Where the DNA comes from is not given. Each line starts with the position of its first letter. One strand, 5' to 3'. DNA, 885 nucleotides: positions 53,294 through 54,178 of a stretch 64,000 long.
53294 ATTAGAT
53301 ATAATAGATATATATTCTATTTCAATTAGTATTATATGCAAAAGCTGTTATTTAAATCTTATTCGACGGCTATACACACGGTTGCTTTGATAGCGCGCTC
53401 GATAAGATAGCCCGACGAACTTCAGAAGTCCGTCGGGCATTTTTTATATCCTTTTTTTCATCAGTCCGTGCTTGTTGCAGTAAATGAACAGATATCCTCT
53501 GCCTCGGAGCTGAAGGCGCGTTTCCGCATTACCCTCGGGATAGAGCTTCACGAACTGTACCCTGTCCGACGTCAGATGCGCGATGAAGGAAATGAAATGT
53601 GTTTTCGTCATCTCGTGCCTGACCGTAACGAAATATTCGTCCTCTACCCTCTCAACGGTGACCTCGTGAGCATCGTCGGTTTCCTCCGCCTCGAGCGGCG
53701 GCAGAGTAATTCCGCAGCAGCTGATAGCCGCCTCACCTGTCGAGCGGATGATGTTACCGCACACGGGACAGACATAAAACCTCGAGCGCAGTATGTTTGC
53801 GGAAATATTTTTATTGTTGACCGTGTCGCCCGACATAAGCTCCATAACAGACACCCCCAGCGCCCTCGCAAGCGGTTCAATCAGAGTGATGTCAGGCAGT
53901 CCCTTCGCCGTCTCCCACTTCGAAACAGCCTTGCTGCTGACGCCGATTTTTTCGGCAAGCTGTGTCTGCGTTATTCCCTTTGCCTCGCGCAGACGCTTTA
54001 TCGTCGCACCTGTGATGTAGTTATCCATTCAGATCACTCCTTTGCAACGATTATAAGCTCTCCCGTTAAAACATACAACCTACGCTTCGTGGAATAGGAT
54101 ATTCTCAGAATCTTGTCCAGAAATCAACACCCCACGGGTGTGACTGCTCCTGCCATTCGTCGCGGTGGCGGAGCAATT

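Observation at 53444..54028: XRE-type HTH fused to a complete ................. (2Fe-SOR) module: candidate one-component oxidant/iron sensor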

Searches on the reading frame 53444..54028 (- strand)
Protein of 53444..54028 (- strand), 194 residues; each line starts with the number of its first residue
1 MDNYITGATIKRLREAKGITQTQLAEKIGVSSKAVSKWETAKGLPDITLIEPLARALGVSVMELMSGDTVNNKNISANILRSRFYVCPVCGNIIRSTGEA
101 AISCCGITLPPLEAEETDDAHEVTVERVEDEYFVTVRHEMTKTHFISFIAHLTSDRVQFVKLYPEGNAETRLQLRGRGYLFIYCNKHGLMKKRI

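Call 3: search_protein_families(library=pfam, proteins=[window:53444-54028:-], max_evalue=1)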
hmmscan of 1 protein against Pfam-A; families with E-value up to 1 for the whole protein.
window:53444-54028:- (194 aa): 20 families
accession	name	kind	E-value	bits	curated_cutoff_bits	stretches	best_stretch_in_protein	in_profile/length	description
PF01381.28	HTH_3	-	5.2e-16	58.9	23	1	10-64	1-55/55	Helix-turn-helix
PF13560.12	HTH_31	-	3.1e-13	50.2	27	1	7-61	3-58/64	Helix-turn-helix domain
PF13443.12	HTH_26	-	7.9e-07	29.7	22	1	10-65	2-58/63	Cro/C1-type HTH DNA-binding domain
PF12844.13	HTH_19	-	4.7e-05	23.6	30.2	1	7-67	1-61/64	Helix-turn-helix domain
PF07022.19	Phage_CI_repr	-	4.9e-05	24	22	1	8-68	1-61/65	Bacteriophage CI repressor helix-turn-helix domain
PF01880.24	Desulfoferrodox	-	9.3e-05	23.3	22.2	1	133-191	31-96/98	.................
PF13412.12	HTH_24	-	0.00023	21.1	21.9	1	9-36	8-35/48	Winged helix-turn-helix DNA-binding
PF15943.11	YdaS_toxin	-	0.00035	20.8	30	1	21-43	11-34/65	Bacterial toxin YdaS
PF08279.18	HTH_11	-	0.00074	19.8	25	1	10-37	6-34/55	HTH domain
PF13384.12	HTH_23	-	0.0012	19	24.6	1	12-38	12-37/50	Homeodomain-like domain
PF14549.12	P22_Cro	-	0.0025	18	30.2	1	21-39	12-30/60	DNA-binding transcriptional regulator Cro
PF15731.11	MqsA_antitoxin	-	0.0036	17.9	30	1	4-51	68-115/131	Antitoxin component of bacterial toxin-antitoxin system, MqsA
PF01047.28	MarR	-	0.0071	16.6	24.6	1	11-38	10-37/59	MarR family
PF24852.1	DUF7726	-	0.0088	16.6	26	1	9-38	13-42/73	Domain of unknown function (DUF7726)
PF06397.17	Desulfoferrod_N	-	0.01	15.9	23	1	84-106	6-30/36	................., N-terminal domain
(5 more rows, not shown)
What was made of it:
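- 53831..54028 (-): Residues 1-66: Cro/C1 (XRE)-type HTH domain, with recognition helix about residues 32-39 (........). Pfam HTH_3 at E 5e-16 (call 3).
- On HTH-Dx-SOR class (SORGOdb): HTH_3 at E 5e-16 over residues 10-64 (call 3).
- Checked: HTH domain: Pfam HTH_3 matches residues 10-64 at E 5e-16 (call 3). Pfam Desulfoferrodox (PF01880) scores 23.3 bits, just above its gathering score of 22.2 (call 3). Pfam Desulfoferrod_N scores 15.9 bits, below its cut-off of 23 (call 3).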

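Call 4: search_protein_families(library=ncbifam, proteins=[window:53444-54028:-], max_evalue=1)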
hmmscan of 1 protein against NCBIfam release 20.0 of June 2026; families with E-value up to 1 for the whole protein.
window:53444-54028:- (194 aa): 29 families (the best 25 are shown)
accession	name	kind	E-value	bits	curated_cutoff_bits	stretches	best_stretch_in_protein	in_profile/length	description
NF041951.1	phage_RstR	subfamily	1.5e-12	47.8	80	1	8-72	5-69/108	RstR family transcriptional repressor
TIGR00320.1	dfx_rbo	equivalog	5e-12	46.1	146.9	1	83-191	6-123/125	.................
TIGR00270.2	TIGR00270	equivalog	5.9e-11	42.4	110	1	7-63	77-133/159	multiprotein bridging factor aMBF1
TIGR03830.1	CxxCG_CxxCG_HTH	subfamily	3.5e-09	36.5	61.8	1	2-46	62-106/127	type II TA system antitoxin MqsA family protein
TIGR03070.1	couple_hipB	subfamily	2.6e-08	33.7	71.65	1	7-59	4-56/58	type II toxin-antitoxin system Y4mF family antitoxin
NF047948.1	male_kill_WMK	equivalog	2e-07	30.8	300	1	5-75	5-75/300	WO male-killing family protein Wmk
NF006015.0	PRK08154.1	subfamily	2.2e-07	30.3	204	1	7-74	32-99/314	anaerobic benzoate catabolism transcriptional regulator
NF052239.1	antitox_spr1629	equivalog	4.9e-07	29.2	335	1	6-77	3-75/377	spr1629 family repressor/antitoxin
NF007257.0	PRK09706.1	subfamily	4.6e-06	26.5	101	1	1-69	1-69/135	transcriptional repressor DicA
NF010465.0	PRK13890.1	equivalog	8.6e-06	25.9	96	1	2-73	2-73/121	conjugal transfer protein TrbA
NF047542.1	telomere_Tap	equivalog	1.9e-05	23.6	600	1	10-56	22-68/695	telomere-associated protein Tap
NF041575.1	antitoxPezA_Strep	equivalog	6.1e-05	23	290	1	6-68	2-64/158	type II toxin-antitoxin system antitoxin PezA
NF003162.0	PRK04140.1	equivalog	6.1e-05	22.2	263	1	5-48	126-169/317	transcriptional regulator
NF040522.1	VC1465_fam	subfamily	0.00011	22.3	70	1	10-42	1-33/111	VC1465 family Xer recombination activation factor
NF046037.1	carphisopro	domain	0.00012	22.2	38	1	12-60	3-52/54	carph-isopro domain-containing protein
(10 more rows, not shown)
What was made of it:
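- On 2Fe-SOR / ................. (TIGR00320 equivalog): 46.1 bits against a cut-off of 146.9 (call 4).
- Checked: NCBIfam TIGR00320 (dfx_rbo) covers residues 83-191 at E 5e-12, but with 46 bits against a cut-off of 146.9 (call 4).
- The protein scores 46 bits on the Dfx equivalog model TIGR00320, whose cut-off is 146.9 (call 4).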

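Call 5: search_solved_structures(query=window:53444-54028:-, max_evalue=1, show_alignments=3)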
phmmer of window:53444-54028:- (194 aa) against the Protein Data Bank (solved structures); distinct sequences matched with E-value up to 1: 64 (the best 60 are shown).
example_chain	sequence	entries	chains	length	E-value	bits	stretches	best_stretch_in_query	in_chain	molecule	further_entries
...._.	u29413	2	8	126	2e-07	34.1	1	81-191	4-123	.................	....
2ji1_A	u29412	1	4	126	3.4e-07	33.3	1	81-191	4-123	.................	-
1vzg_A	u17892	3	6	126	4.9e-07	32.8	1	81-191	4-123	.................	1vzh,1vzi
1dfx_A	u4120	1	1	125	5.5e-07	32.6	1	84-191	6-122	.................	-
8tac_A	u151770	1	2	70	1.2e-05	28.3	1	7-59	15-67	DBP48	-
1sq8_A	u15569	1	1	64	3.8e-05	26.6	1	6-67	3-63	dh434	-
2mez_A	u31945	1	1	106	4.2e-05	26.5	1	9-71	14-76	Multiprotein Bridging Factor (MBP-like)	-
1x57_A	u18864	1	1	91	0.00028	23.8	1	6-61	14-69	Endothelial differentiation-related factor 1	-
9k3w_A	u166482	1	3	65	0.0003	23.7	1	10-65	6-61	Transcriptional regulator, PbsX family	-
1per_L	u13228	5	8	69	0.00037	23.4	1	9-72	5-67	PROTEIN (434 REPRESSOR) | 434 REPRESSOR | REPRESSOR PROTEIN CI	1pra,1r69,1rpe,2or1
1adr_A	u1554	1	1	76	0.00038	23.4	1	2-70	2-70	P22 C2 REPRESSOR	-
9b0q_CH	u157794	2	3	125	0.0006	22.7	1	6-61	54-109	Endothelial differentiation-related factor 1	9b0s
9sf2_A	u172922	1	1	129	0.00061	22.7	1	6-61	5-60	Transcriptional regulator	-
9p73_CH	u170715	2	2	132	0.00066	22.6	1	6-61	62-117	Endothelial differentiation-related factor 1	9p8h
3qq6_A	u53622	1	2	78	0.00071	22.5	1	4-65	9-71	HTH-type transcriptional regulator sinR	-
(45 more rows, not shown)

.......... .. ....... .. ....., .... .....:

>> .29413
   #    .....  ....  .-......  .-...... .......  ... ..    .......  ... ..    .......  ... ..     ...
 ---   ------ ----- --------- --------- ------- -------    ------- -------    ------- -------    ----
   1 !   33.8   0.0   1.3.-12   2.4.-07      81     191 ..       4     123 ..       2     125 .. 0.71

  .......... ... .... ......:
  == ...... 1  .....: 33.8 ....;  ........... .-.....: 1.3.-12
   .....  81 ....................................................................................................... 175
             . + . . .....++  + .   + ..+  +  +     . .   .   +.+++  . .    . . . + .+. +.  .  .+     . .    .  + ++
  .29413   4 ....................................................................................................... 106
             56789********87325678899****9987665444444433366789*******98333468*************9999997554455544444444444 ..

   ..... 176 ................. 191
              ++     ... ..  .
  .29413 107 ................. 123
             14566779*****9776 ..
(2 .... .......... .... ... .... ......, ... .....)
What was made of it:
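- Checked: phmmer against the PDB finds D. baarsii and D. desulfuricans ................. at E 2e-7 over residues 81-191 (call 5).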

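Call 7: find_homologous_proteins(query=window:53444-54028:-)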
Query window:53444-54028:- (194 aa): 8000 proteins with E <= 0.001 among 8000 candidates; the best 120 are listed.
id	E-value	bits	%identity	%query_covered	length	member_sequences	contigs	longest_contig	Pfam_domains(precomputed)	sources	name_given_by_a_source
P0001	3.1e-124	429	100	100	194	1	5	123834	PF01381.29,PF13560.13,PF13443.13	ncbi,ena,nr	ncbi:MAG: helix-turn-helix domain-containing protein [Clostridia bacterium]|nr:helix-turn-helix doma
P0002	4.4e-124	429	99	100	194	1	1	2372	PF01381.29,PF13560.13,PF13443.13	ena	-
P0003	4.4e-124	429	99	100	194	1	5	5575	PF01381.29,PF13560.13,PF13443.13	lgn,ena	-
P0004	1.1e-123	428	99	100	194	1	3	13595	PF01381.29,PF13560.13,PF13443.13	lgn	-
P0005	1.2e-123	428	99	100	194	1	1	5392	PF01381.29,PF13560.13,PF13443.13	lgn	-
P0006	1.6e-123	427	99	100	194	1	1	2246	PF01381.29,PF13560.13,PF13443.13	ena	-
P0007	1.9e-118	411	94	100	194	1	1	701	PF12844.14,PF01381.29,PF13560.13,PF13443.13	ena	-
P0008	5.7e-116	403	91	100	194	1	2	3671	PF12844.14,PF01381.29,PF13560.13,PF13443.13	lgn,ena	-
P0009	7.9e-116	402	91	100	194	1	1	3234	PF12844.14,PF01381.29,PF13560.13,PF13443.13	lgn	-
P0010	1.1e-115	402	91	100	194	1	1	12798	PF12844.14,PF01381.29,PF13560.13,PF13443.13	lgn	-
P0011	3.0e-114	397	90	100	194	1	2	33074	PF01381.29,PF13560.13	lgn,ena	-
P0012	2.1e-113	394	90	100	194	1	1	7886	PF01381.29,PF13560.13,PF13443.13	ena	-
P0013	5.2e-113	393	89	100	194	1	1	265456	PF12844.14,PF01381.29,PF13560.13,PF13443.13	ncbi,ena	-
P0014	7.8e-113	392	89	100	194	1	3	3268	PF01381.29,PF13560.13,PF13443.13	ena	-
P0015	1.1e-112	392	88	100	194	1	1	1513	PF12844.14,PF01381.29,PF13560.13,PF13443.13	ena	-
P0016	1.4e-112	392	88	100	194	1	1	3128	PF12844.14,PF01381.29,PF13560.13,PF13443.13,PF01880.25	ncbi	-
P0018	2.1e-112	391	88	100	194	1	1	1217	PF12844.14,PF01381.29,PF13560.13,PF13443.13,PF01880.25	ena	-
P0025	5.0e-112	390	88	100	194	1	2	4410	PF12844.14,PF01381.29,PF13560.13,PF13443.13,PF01880.25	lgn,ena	-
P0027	5.5e-112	390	88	100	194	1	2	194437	PF12844.14,PF01381.29,PF13560.13,PF13443.13,PF01880.25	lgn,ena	-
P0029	6.2e-112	389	88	100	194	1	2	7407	PF12844.14,PF01381.29,PF13560.13,PF13443.13,PF01880.25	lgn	-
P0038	1.2e-111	388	88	100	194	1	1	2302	PF12844.14,PF01381.29,PF13560.13,PF13443.13,PF01880.25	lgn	-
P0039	1.2e-111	388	88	100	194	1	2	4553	PF12844.14,PF01381.29,PF13560.13,PF13443.13,PF01880.25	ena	-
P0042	1.3e-111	388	87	100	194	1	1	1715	PF01381.29,PF13560.13,PF13443.13,PF01880.25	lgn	-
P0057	2.5e-111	387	87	100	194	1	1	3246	PF12844.14,PF01381.29,PF13560.13,PF13443.13,PF01880.25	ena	-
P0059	2.6e-111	387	88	100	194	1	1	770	PF12844.14,PF01381.29,PF13560.13,PF13443.13,PF01880.25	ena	-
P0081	5.1e-111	386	87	100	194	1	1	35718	PF01381.29,PF13560.13,PF01880.25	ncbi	-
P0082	5.3e-111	386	88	100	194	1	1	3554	PF12844.14,PF01381.29,PF13560.13,PF13443.13,PF01880.25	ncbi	-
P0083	5.3e-111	386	88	100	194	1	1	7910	PF12844.14,PF01381.29,PF13560.13,PF13443.13,PF01880.25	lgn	-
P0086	5.9e-111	386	87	100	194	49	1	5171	PF12844.14,PF01381.29,PF13560.13,PF13443.13,PF01880.25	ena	-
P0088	6.6e-111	386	87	100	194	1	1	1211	PF12844.14,PF01381.29,PF13560.13,PF13443.13,PF01880.25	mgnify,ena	mgnify:CR=1 FL=1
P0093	7.3e-111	386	88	100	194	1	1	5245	PF12844.14,PF01381.29,PF13560.13,PF13443.13,PF01880.25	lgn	-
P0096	7.5e-111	386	86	100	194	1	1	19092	PF12844.14,PF01381.29,PF13560.13,PF13443.13,PF01880.25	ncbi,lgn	-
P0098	8.3e-111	386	87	100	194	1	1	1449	PF01381.29,PF13560.13,PF13443.13,PF01880.25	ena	-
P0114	1.3e-110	385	87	100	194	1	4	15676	PF01381.29,PF13560.13,PF13443.13,PF01880.25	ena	-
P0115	1.3e-110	385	87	100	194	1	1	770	PF12844.14,PF01381.29,PF13560.13,PF13443.13,PF01880.25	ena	-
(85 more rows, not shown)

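Call 19: find_encoding_contigs(protein=window:53444-54028:-, flank=6000, max_places=6)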
Protein window:53444-54028:- (194 aa): 6 contigs read that carry it; 3 places shown.
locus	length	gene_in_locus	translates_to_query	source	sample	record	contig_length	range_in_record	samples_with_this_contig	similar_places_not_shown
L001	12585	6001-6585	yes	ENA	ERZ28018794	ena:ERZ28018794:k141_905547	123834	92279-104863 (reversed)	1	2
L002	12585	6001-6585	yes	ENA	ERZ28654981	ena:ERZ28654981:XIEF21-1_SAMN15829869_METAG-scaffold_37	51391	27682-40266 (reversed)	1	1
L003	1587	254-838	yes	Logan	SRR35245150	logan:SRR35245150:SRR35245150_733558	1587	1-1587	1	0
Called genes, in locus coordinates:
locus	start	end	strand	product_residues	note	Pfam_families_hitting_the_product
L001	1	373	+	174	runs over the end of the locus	PF08905:DUF1850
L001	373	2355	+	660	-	PF06808:DctM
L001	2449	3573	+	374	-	PF14307:Glyco_tran_WbsX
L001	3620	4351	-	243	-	PF00376:MerR, PF13411:MerR_1, PF09278:MerR-DNA-bind (weak), PF07739:TipAS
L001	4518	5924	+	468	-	PF00884:Sulfatase, PF01663:Phosphodiest (faint), PF16347:SGSH_C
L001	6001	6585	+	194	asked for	PF13560:HTH_31, PF01381:HTH_3, PF13443:HTH_26 (weak)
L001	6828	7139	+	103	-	PF12844:HTH_19 (weak), PF13560:HTH_31 (faint), PF01381:HTH_3 (weak)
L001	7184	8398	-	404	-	PF00654:Voltage_CLC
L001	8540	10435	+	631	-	PF16126:DUF4838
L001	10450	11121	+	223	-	PF04140:ICMT, PF04191:PEMT, PF01222:ERG4_ERG24 (weak)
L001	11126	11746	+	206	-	PF01966:HD (weak)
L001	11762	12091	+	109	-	-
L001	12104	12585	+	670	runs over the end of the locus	PF00009:GTP_EFTU, PF01926:MMR_HSR1 (weak), PF14492:EFG_III (weak), PF03764:EFG_IV, PF00679:EFG_C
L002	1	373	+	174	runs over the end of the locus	PF08905:DUF1850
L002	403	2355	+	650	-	PF06808:DctM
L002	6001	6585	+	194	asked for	PF13560:HTH_31, PF01381:HTH_3, PF13443:HTH_26 (weak)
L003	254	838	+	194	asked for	PF13560:HTH_31, PF01381:HTH_3, PF13443:HTH_26 (weak)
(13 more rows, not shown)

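Call 28: find_related_loci(query=A2, collection=genome_contigs, flank=5000)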
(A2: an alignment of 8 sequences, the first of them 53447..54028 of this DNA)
Query A2 (194 aa) in genome_contigs; peptide patterns used: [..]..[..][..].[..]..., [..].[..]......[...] (x = any residue, [..] = any of these).
599 stretches matched a pattern (row limit reached: there are more); 577 encode a relative of the query (tblastn E <= 1e-3); the best 80 are kept; 80 distinct loci.
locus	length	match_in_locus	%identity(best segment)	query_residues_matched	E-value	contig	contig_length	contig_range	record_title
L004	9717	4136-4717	87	1-194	4e-119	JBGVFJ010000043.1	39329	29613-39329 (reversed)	MAG: Acutalibacteraceae bacterium isolate fecal_MAG_393 fecal_MAG_393_contig_0043, whole genome shotgun sequence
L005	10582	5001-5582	82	1-194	2e-116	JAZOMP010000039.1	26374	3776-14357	MAG: Acutalibacteraceae bacterium isolate T1900045646_YK20190340.MAGScoT_cleanbin_000036 SGB_8170_k141_1691329, whole ge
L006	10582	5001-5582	81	1-194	2e-112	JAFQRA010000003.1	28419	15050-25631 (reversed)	MAG: Clostridia bacterium isolate RGIG2072 Goat_Colon-2__c61225, whole genome shotgun sequence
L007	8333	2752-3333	81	1-194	2e-112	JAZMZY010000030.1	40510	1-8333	MAG: Acutalibacteraceae bacterium isolate T1900044749_TS20190415.MAGScoT_cleanbin_000015 SGB_2162_k141_2828852, whole ge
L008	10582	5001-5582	80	1-194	1e-111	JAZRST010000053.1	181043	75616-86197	MAG: Acutalibacteraceae bacterium isolate T1900045345_YK20190035.MAGScoT_cleanbin_000030 SGB_6705_k141_1470001, whole ge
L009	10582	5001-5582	80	1-194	5e-111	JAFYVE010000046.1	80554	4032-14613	MAG: Clostridia bacterium isolate RGIG7451 Water_buffalos_Colon-1__c836179, whole genome shotgun sequence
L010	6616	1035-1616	79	1-194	2e-110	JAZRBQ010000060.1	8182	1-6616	MAG: Acutalibacteraceae bacterium isolate T1900045124_TC20190118.MAGScoT_cleanbin_000030 SGB_4861_k141_1715721, whole ge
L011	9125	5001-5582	80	1-194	4e-110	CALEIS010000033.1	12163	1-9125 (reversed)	MAG TPA_asm: uncultured Clostridia bacterium isolate SRR6425781_bin.97_CONCOCT_v1.1_MAG genome assembly, contig: ERZ1767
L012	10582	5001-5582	79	1-194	1e-108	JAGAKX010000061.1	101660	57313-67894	MAG: Clostridia bacterium isolate RGIG8536 Water_deer_Cecum-2__c573626, whole genome shotgun sequence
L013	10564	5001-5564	81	1-188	5e-108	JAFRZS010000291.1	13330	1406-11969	MAG: Clostridia bacterium isolate RGIG2945 Goat_Rectum-1__c831319, whole genome shotgun sequence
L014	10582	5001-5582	77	1-194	6e-107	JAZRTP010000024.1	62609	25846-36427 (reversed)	MAG: Acutalibacteraceae bacterium isolate T1900045341_YK20190031.MAGScoT_cleanbin_000004 SGB_6654_k141_1087132, whole ge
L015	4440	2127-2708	77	1-194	2e-105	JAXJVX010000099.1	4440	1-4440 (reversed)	MAG: Acutalibacteraceae bacterium isolate DOME_MAG_6032 6032_C0405_k141_201889, whole genome shotgun sequence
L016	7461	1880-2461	75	1-194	3e-105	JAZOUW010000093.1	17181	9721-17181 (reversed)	MAG: Faecousia sp. isolate T1900045530_YK20190224.MAGScoT_cleanbin_000021 SGB_7723_k141_1533039, whole genome shotgun se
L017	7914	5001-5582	75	1-194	8e-105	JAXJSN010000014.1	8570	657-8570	MAG: Ruminococcus sp. isolate DOME_MAG_3876 3876_C0302_k141_82084, whole genome shotgun sequence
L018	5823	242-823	75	1-194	2e-104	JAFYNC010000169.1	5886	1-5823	MAG: Clostridia bacterium isolate RGIG7241 Water_buffalos_Cecum-2__c1138823, whole genome shotgun sequence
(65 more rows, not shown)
